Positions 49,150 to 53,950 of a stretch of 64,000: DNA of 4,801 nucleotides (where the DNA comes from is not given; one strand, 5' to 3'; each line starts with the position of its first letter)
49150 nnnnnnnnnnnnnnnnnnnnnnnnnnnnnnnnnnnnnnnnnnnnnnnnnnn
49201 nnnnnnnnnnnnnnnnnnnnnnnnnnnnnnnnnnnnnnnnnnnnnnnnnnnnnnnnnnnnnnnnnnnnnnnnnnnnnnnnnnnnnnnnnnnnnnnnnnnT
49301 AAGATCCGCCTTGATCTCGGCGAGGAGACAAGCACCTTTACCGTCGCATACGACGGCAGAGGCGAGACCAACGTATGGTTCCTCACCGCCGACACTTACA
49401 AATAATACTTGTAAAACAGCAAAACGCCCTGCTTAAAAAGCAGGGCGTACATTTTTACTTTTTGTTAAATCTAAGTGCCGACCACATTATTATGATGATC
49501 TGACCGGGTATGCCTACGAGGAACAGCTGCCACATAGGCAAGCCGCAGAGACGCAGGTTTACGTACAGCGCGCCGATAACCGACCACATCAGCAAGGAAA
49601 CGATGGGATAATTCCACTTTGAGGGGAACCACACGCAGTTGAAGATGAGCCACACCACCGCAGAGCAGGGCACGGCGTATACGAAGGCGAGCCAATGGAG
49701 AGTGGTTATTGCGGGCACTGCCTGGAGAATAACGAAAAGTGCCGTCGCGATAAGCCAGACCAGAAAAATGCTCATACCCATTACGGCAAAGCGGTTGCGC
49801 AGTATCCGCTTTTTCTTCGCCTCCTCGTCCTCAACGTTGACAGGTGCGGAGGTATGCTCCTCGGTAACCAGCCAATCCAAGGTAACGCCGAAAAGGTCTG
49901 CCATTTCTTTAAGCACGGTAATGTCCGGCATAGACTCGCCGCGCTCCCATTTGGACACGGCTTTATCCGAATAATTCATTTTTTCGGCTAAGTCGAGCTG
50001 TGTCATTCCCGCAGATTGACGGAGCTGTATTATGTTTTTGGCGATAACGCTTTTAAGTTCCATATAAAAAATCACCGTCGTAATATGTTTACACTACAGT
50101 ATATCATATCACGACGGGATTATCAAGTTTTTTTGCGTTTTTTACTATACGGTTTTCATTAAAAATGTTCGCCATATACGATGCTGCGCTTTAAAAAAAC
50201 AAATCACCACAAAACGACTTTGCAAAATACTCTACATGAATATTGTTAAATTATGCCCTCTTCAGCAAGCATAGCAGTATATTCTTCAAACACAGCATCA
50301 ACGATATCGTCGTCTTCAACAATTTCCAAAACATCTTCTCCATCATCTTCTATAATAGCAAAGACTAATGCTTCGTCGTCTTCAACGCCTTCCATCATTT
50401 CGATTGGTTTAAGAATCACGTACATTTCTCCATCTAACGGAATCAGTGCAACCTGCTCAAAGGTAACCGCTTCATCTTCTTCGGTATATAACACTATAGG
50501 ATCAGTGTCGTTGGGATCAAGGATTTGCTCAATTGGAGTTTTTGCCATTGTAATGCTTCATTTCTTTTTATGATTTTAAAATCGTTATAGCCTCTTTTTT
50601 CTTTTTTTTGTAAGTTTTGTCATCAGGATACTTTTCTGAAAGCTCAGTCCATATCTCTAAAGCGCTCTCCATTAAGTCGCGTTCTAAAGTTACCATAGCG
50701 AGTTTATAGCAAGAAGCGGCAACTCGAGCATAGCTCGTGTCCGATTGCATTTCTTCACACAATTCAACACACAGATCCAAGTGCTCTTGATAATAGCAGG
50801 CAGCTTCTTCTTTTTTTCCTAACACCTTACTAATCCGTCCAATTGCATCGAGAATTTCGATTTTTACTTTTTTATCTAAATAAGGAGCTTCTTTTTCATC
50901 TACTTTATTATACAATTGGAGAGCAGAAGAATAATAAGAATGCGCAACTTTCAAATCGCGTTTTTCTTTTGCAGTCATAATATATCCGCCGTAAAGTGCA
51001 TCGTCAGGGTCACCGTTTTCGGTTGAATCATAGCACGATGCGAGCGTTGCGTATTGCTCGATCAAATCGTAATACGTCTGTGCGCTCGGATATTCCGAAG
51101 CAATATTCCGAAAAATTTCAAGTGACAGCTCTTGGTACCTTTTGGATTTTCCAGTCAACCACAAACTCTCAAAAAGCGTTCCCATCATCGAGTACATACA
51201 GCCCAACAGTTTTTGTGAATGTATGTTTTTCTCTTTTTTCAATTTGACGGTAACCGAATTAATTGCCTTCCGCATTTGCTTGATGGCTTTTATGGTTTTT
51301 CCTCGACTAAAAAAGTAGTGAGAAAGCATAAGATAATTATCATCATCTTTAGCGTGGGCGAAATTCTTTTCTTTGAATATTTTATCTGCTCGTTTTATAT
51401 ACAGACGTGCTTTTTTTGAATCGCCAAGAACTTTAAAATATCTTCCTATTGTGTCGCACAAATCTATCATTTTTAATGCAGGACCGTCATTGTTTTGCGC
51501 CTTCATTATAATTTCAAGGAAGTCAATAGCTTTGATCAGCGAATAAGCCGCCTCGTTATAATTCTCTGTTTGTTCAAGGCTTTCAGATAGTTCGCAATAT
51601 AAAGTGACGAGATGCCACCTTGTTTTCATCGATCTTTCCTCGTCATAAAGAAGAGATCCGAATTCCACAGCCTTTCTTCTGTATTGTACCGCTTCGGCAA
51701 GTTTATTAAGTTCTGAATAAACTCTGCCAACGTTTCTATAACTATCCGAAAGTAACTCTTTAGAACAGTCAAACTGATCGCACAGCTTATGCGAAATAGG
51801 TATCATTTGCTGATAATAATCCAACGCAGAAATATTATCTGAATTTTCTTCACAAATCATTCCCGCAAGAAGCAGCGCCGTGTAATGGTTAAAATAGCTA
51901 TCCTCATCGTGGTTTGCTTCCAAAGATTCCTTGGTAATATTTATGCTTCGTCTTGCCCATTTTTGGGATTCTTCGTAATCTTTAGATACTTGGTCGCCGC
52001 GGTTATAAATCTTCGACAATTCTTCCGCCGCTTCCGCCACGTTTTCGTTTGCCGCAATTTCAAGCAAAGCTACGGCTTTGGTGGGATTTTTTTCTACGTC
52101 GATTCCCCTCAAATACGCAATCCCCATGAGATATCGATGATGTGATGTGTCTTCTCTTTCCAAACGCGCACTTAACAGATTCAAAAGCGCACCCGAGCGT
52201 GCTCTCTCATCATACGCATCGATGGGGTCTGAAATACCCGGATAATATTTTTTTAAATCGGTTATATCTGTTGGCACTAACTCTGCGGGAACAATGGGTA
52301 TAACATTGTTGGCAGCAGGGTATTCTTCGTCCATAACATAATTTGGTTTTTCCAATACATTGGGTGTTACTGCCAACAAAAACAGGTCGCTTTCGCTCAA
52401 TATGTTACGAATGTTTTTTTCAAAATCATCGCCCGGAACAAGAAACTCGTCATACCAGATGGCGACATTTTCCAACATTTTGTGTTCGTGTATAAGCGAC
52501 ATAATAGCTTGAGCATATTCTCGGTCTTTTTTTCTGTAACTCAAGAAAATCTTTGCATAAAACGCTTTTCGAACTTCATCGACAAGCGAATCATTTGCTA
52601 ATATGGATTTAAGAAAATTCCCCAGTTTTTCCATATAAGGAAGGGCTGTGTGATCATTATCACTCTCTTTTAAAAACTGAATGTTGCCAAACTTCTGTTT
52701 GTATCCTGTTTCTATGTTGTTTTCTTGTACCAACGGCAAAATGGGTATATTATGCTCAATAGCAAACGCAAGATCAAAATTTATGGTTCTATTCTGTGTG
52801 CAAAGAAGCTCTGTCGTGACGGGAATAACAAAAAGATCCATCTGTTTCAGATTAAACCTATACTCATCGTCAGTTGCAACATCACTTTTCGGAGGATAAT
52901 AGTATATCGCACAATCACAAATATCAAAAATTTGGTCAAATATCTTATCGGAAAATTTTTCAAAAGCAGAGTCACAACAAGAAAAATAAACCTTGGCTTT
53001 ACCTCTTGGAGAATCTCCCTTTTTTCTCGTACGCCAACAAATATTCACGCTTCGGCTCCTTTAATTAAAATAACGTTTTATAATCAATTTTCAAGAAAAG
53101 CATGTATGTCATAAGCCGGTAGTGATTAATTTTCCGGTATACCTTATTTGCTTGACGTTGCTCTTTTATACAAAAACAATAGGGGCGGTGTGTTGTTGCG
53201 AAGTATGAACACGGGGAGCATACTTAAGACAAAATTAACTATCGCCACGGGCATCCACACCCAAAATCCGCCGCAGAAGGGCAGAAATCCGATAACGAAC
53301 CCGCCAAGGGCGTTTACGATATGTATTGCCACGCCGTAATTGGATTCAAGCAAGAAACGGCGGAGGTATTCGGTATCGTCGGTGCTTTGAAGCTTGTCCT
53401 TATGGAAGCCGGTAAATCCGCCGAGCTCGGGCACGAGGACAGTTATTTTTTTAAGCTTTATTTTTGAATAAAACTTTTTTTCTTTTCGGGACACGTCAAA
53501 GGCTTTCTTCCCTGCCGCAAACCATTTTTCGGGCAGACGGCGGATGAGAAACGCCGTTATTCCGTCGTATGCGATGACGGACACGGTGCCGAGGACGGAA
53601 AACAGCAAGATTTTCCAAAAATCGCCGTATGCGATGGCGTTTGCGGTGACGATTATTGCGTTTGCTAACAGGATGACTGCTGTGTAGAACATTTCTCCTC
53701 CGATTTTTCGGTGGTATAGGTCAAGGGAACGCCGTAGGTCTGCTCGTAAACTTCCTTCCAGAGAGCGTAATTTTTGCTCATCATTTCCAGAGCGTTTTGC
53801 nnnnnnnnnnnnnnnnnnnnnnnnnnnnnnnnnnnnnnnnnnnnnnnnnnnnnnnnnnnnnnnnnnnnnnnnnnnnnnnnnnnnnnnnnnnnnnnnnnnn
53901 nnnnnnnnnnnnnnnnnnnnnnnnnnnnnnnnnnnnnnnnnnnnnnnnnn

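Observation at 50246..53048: AT-rich two-gene islet: tandem-TIR / Sel1-TPR protein plus a hyper-acidic DUF1292-like partner (candidate undescribed TIR system)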

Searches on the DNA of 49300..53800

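Call 88: search_rna_families(source=window, start=49300, end=53800, threshold=evalue, max_evalue=0.1)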
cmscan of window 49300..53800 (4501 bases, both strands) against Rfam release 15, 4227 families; matches with E-value up to 0.1: 0.
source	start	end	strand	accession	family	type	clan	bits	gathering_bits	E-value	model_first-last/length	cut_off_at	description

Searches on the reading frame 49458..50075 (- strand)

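Call 43: search_protein_families(library=pfam, proteins=[window:49458-50075:-], max_evalue=0.001)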
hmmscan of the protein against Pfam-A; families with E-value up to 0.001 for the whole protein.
window:49458-50075:- (206 aa): 3 families
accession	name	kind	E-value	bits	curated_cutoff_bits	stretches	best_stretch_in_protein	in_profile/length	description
PF01381.28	HTH_3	-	3.5e-17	62.6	23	1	15-69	1-55/55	Helix-turn-helix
PF13560.12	HTH_31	-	2.7e-09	37.7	27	1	17-66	8-58/64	Helix-turn-helix domain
PF12844.13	HTH_19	-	8.4e-07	29.2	30.2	1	13-71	2-60/64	Helix-turn-helix domain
